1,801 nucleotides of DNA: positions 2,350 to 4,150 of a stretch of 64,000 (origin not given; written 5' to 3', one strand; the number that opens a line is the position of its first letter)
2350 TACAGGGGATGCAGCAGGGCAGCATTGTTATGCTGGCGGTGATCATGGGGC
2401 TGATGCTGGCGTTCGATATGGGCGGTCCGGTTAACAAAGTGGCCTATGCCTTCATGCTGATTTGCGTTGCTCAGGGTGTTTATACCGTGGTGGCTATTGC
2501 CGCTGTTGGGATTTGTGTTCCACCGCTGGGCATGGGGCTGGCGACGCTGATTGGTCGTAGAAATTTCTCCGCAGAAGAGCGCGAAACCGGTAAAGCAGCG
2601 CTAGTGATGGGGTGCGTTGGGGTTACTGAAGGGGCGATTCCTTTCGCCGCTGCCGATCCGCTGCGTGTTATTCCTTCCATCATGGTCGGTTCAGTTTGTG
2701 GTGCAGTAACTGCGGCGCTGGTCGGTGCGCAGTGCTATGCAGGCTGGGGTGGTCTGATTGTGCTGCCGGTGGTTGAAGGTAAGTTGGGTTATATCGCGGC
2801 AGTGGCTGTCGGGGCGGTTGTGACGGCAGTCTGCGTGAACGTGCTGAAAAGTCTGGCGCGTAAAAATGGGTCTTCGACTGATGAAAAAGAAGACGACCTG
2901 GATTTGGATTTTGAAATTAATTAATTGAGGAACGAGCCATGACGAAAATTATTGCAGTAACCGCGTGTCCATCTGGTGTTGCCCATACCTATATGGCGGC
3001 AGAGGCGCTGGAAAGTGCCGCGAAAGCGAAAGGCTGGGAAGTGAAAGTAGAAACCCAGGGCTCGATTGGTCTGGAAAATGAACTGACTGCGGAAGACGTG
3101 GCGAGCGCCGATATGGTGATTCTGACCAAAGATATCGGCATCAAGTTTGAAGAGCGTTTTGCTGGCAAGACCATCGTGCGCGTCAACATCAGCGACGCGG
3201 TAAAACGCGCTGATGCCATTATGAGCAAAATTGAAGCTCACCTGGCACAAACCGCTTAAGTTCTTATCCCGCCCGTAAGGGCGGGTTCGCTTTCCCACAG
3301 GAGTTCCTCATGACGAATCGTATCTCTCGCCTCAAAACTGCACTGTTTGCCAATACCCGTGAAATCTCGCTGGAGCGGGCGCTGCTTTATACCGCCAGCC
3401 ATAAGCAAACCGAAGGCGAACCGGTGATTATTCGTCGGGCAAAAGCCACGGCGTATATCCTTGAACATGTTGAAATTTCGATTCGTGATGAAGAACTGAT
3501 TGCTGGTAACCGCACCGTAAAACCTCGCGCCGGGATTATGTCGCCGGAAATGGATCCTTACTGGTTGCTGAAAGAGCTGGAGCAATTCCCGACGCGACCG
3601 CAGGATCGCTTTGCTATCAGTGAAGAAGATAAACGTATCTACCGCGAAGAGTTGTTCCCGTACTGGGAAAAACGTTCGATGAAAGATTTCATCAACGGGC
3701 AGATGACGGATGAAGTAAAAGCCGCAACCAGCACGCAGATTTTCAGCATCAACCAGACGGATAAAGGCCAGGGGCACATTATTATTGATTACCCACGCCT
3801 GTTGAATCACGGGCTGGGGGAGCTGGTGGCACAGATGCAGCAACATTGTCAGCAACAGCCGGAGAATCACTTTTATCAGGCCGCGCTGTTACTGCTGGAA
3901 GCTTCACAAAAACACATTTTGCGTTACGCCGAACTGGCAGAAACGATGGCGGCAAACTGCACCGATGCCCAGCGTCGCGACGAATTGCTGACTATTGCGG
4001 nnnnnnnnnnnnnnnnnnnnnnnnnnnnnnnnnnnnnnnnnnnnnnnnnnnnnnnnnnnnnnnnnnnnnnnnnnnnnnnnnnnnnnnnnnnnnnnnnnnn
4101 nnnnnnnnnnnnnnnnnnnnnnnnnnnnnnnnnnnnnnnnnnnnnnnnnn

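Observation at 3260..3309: GC-rich hairpin in the frwB-pflD intercistronic gap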

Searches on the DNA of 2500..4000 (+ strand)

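Call 6: search_rna_families(source=window, start=2500, end=4000, threshold=evalue, max_evalue=10)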
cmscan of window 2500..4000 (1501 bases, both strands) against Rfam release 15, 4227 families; matches with E-value up to 10: 4.
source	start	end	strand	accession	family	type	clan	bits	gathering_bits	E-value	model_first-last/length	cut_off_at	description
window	3251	3288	-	RF03042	porB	Gene; sRNA;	-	18.2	35.1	4.7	20-61/61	no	porB RNA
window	3213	3257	+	RF00288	snoZ30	Gene; snRNA; snoRNA; CD-box;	-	16.4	50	6.1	1-97/97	no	Z30 small nucleolar RNA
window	2805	2871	+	RF02523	ROSE_3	Cis-reg; thermoregulator;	-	15.4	43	4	1-69/69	no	Repression of heat shock gene expression (ROSE) element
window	3458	3508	-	RF01933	bxd_5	Gene; lncRNA;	-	12.2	50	7.2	1-57/57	no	Bithoraxoid conserved region 5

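Call 7: search_dna_similar(query=window:3160-3420:+, collection=ecoli_genomes, mode=near, max_rows=12, rows=spread)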
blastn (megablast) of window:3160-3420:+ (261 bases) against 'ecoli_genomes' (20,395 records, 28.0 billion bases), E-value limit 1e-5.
Records with a match: 5397; places in all: 5398; records where one place covers at least 80% of the query: 5397.
Genomes with a match: 5397 of 5426; with a place that covers at least 80% of the query: 5397. Places per genome that has any: lowest 1, median 1, highest 2. On chromosomes: 5396 places; on plasmids: 2.
Best place of each record, by identity: >=99% 388; 95-99% 5009.
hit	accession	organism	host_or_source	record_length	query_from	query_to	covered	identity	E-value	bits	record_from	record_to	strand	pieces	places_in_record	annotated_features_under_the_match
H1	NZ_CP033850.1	Escherichia coli strain FDAARGOS_497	Homo sapiens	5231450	1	261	100%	99.2%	5e-130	472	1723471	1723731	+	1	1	pflD: formate C-acetyltransferase | frwB: PTS fructose-like transporter subunit IIB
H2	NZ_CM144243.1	Escherichia coli strain DG341-1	chicken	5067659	1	261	100%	98.9%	2e-128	466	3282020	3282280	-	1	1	pflD: formate C-acetyltransferase | frwB: PTS fructose-like transporter subunit IIB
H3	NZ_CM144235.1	Escherichia coli strain HMDUC-17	meat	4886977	1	261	100%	97.7%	2e-123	449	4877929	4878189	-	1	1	pflD: formate C-acetyltransferase | frwB: PTS fructose-like transporter subunit IIB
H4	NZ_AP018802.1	Escherichia coli strain E2863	Bos taurus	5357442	1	261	100%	96.2%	1e-116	427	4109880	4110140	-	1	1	pflD: formate C-acetyltransferase | frwB: PTS fructose-like transporter subunit IIB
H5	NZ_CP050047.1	Escherichia coli strain 90-1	broiler chicken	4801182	1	261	100%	96.2%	1e-116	427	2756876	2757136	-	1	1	pflD: formate C-acetyltransferase | frwB: PTS fructose-like transporter subunit IIB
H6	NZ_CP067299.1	Escherichia coli strain ABW_A33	waste water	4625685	1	261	100%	96.2%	1e-116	427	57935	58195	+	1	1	pflD: formate C-acetyltransferase | frwB: PTS fructose-like transporter subunit IIB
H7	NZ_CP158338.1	Escherichia coli strain 126096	Homo sapiens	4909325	1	261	100%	96.2%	1e-116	427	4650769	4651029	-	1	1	pflD: formate C-acetyltransferase | frwB: PTS fructose-like transporter subunit IIB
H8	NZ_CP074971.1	Escherichia coli strain 13081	Homo sapiens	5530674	1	261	100%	96.2%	1e-116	427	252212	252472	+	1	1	pflD: formate C-acetyltransferase | frwB: PTS fructose-like transporter subunit IIB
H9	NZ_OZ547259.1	Escherichia coli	Homo sapiens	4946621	1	261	100%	96.2%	1e-116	427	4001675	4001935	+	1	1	pflD: formate C-acetyltransferase | frwB: PTS fructose-like transporter subunit IIB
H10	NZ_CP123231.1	Escherichia coli strain 5132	Homo sapiens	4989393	1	260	100%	96.2%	4e-116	425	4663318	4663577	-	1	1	pflD: formate C-acetyltransferase | frwB: PTS fructose-like transporter subunit IIB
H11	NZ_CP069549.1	Escherichia coli strain FDAARGOS_1253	Homo sapiens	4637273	1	260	100%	95.8%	2e-114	420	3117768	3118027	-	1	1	pflD: formate C-acetyltransferase | frwB: PTS fructose-like transporter subunit IIB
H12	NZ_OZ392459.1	Escherichia coli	Homo sapiens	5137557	39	261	85%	98.7%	3e-107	396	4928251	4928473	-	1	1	pflD: formate C-acetyltransferase | PTS fructose transporter subunit EIIC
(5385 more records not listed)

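Call 9: get_annotated_region(hit=H4, flank=6000)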
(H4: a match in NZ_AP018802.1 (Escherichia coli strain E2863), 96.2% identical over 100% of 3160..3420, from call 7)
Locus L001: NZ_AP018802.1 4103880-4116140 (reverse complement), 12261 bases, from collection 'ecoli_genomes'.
description: Escherichia coli strain E2863 chromosome, complete genome
organism: Escherichia coli strain E2863 (NCBI taxid 562)
replicon: chromosome; assembly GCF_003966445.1
host: Bos taurus; source: -; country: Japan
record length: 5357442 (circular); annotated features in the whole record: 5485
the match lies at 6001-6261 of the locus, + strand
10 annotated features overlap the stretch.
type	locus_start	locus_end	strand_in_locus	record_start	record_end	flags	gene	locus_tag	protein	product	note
CDS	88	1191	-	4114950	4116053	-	gldA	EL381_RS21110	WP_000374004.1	bifunctional L-1,2-propanediol dehydrogenase/glycerol dehydrogenase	-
CDS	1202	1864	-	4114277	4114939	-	fsa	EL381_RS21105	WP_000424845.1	fructose-6-phosphate aldolase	-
CDS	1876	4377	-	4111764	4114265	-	ptsP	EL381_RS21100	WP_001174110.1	phosphoenolpyruvate--protein phosphotransferase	-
CDS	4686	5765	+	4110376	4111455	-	frwC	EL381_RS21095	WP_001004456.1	PTS fructose transporter subunit EIIC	-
CDS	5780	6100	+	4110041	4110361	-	frwB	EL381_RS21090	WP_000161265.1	PTS fructose-like transporter subunit IIB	-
CDS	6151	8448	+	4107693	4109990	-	pflD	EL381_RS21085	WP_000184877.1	formate C-acetyltransferase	-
CDS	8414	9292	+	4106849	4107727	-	pflC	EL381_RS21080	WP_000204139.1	[formate-C-acetyltransferase]-activating enzyme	-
CDS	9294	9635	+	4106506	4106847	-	frwD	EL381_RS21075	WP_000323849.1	PTS fructose-like transporter subunit IIB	-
CDS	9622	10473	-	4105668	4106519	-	yijO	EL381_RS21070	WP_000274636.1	AraC family transcriptional regulator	-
CDS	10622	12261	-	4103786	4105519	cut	eptC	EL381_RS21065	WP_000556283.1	phosphoethanolamine transferase CptA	-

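Call 10: get_annotated_region(hit=H1, flank=300)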
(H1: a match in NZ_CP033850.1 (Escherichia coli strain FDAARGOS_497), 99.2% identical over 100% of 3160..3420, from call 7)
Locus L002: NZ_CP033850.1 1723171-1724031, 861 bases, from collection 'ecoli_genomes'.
description: Escherichia coli strain FDAARGOS_497 chromosome, complete genome
organism: Escherichia coli strain FDAARGOS_497 (NCBI taxid 562)
replicon: chromosome; assembly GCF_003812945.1
host: Homo sapiens; source: UCC isolate; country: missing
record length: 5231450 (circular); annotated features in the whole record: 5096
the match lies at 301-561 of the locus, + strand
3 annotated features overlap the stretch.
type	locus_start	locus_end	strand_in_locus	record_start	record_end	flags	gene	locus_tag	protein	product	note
CDS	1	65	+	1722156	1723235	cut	frwC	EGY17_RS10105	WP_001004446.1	PTS fructose transporter subunit EIIC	-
CDS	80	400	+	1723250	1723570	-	frwB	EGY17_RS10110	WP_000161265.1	PTS fructose-like transporter subunit IIB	-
CDS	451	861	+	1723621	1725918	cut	pflD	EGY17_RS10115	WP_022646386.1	formate C-acetyltransferase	-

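Call 11: get_annotated_region(hit=H11, flank=300)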
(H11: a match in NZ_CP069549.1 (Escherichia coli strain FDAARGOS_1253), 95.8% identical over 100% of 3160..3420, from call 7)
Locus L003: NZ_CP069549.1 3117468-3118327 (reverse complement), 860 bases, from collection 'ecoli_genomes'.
description: Escherichia coli strain FDAARGOS_1253 chromosome, complete genome
organism: Escherichia coli strain FDAARGOS_1253 (NCBI taxid 562)
replicon: chromosome; assembly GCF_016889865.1
host: Homo sapiens; source: missing; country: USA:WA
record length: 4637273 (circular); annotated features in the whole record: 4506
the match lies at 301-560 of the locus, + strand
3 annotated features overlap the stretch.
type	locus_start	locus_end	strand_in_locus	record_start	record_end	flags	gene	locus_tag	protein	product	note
CDS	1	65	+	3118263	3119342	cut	frwC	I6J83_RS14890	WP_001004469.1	PTS fructose transporter subunit EIIC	-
CDS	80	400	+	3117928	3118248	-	frwB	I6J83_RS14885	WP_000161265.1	PTS fructose-like transporter subunit IIB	-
CDS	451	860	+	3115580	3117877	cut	pflD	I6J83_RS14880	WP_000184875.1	formate C-acetyltransferase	-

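Call 12: get_annotated_region(hit=H12, flank=1500)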
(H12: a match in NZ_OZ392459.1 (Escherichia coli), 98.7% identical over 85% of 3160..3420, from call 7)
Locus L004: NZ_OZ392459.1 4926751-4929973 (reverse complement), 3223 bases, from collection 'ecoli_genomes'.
description: Escherichia coli isolate KK19-02 chromosome 1
organism: Escherichia coli (NCBI taxid 562)
replicon: chromosome; assembly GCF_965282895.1
host: Homo sapiens; source: stool; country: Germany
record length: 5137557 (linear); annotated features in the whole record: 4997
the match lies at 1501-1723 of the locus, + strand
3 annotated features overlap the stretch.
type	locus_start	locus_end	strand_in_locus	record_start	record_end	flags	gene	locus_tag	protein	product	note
CDS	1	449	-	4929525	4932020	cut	ptsP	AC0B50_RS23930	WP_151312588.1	phosphoenolpyruvate--protein phosphotransferase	-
CDS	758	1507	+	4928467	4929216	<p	-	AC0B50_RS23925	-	PTS fructose transporter subunit EIIC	incomplete; partial in the middle of a contig; missing C-terminus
CDS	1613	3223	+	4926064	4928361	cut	pflD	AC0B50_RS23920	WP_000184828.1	formate C-acetyltransferase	-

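Call 53: search_dna_similar(query=window:3260-3309:+, collection=ecoli_genomes, mode=near, max_rows=10, rows=spread, max_evalue=10)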
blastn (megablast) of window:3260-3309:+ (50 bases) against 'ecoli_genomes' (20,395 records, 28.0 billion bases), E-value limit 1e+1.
Records with a match: 5389; places in all: 5390; records where one place covers at least 80% of the query: 5389.
Genomes with a match: 5389 of 5426; with a place that covers at least 80% of the query: 5389. Places per genome that has any: lowest 1, median 1, highest 2. On chromosomes: 5388 places; on plasmids: 2.
Best place of each record, by identity: >=99% 1064; 95-99% 1186; 90-95% 3139.
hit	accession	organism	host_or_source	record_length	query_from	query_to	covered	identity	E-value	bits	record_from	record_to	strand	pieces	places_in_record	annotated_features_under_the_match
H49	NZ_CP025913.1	Escherichia coli strain 203740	Homo sapiens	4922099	1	50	100%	100.0%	5e-17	94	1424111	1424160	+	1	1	none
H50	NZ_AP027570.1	Escherichia coli strain LR-60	Homo sapiens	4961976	1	50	100%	100.0%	5e-17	94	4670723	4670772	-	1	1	none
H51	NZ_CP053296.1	Escherichia coli strain M1/5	Homo sapiens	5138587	1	50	100%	98.0%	2e-15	88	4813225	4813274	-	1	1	none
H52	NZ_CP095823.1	Escherichia coli strain STE15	avian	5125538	1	50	100%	98.0%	2e-15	88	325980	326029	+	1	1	none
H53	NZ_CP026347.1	Escherichia coli strain 7A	not applicable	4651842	1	50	100%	94.0%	5e-12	77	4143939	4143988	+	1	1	none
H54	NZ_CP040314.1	Escherichia coli strain MA11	meat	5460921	1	50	100%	94.0%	5e-12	77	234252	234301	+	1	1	none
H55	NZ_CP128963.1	Escherichia coli strain TUM1887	missing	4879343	1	50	100%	94.0%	5e-12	77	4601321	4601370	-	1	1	none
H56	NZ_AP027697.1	Escherichia coli strain PSS-12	Homo sapiens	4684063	1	50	100%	94.0%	5e-12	77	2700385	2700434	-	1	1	none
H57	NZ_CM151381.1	Escherichia coli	Homo sapiens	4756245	1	50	100%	94.0%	5e-12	77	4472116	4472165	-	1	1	none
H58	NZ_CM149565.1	Escherichia coli strain MEI4BO-21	Soil surface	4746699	1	48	96%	93.8%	6e-11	73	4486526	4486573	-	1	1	none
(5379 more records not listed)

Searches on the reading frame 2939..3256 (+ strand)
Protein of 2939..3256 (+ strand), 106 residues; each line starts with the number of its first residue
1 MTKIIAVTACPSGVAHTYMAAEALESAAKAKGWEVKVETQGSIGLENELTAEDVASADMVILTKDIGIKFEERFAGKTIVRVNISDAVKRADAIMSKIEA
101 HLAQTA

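Call 14: find_related_loci(query=window:2939-3256:+, collection=genome_contigs, flank=3000)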
Query window:2939-3256:+ (106 aa) in genome_contigs; peptide patterns used: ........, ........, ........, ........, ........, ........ (x = any residue, [..] = any of these).
600 stretches matched a pattern (row limit reached: there are more); 515 encode a relative of the query (tblastn E <= 1e-3); the best 80 are kept; 80 distinct loci.
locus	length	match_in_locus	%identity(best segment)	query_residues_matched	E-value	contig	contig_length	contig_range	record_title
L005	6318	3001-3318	100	1-106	8e-67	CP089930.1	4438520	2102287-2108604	Escherichia coli strain E69 chromosome, complete genome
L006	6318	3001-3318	99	1-106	3e-66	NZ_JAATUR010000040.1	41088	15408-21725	Escherichia coli strain SCPM-O-B-8794 40length=41088, whole genome shotgun sequence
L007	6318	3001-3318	98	1-106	3e-65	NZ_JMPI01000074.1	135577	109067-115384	Buttiauxella agrestis ATCC 33320 GBAG.assembly.074, whole genome shotgun sequence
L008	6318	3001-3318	96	1-106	5e-65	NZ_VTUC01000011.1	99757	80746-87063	Enterobacter vonholyi strain E13 NODE_13_length_99757_cov_64.1173, whole genome shotgun sequence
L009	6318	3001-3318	97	1-106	1e-64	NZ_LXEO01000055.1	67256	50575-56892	Buttiauxella noackiae ATCC 51607 Sequence00055, whole genome shotgun sequence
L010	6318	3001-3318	96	1-106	4e-64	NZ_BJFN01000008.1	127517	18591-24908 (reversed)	Buttiauxella sp. A111 Contig08, whole genome shotgun sequence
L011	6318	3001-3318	95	1-106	3e-64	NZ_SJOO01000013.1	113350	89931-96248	Enterobacter wuhouensis strain WCHEW120002 13, whole genome shotgun sequence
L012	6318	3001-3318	96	1-106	3e-64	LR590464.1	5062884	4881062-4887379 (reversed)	Leclercia adecarboxylata strain NCTC13032 genome assembly, chromosome: 1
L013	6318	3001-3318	95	1-106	3e-64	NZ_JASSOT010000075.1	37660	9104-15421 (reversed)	Lelliottia sp. V86_10 NODE_33_length_37660_cov_16.224975, whole genome shotgun sequence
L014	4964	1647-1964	94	1-106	7e-64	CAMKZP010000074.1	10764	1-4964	MAG: uncultured Enterobacter sp. isolate SRR10810004_bin.5_metawrap_v1.3.0_MAG genome assembly, contig: ERZ12407369_599,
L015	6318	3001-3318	94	1-106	5e-64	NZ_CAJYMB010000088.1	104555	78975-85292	MAG: uncultured Pluralibacter sp. isolate S2C87093_SP39, whole genome shotgun sequence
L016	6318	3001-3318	95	1-106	2e-63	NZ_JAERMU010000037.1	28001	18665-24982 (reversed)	Cedecea sulfonylureivorans strain LAM2020 LMT5_ctg037, whole genome shotgun sequence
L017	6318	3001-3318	94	1-106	2e-63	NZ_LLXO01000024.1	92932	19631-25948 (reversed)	Entomohabitans teleogrylli strain SCU-B244 contig24, whole genome shotgun sequence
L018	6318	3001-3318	95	1-106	2e-63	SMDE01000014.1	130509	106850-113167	Phytobacter diazotrophicus strain DSM 17806 Ga0244675_114, whole genome shotgun sequence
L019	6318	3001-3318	93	1-106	2e-63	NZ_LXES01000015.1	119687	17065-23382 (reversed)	Enterobacter soli ATCC BAA-2102 Sequence00015, whole genome shotgun sequence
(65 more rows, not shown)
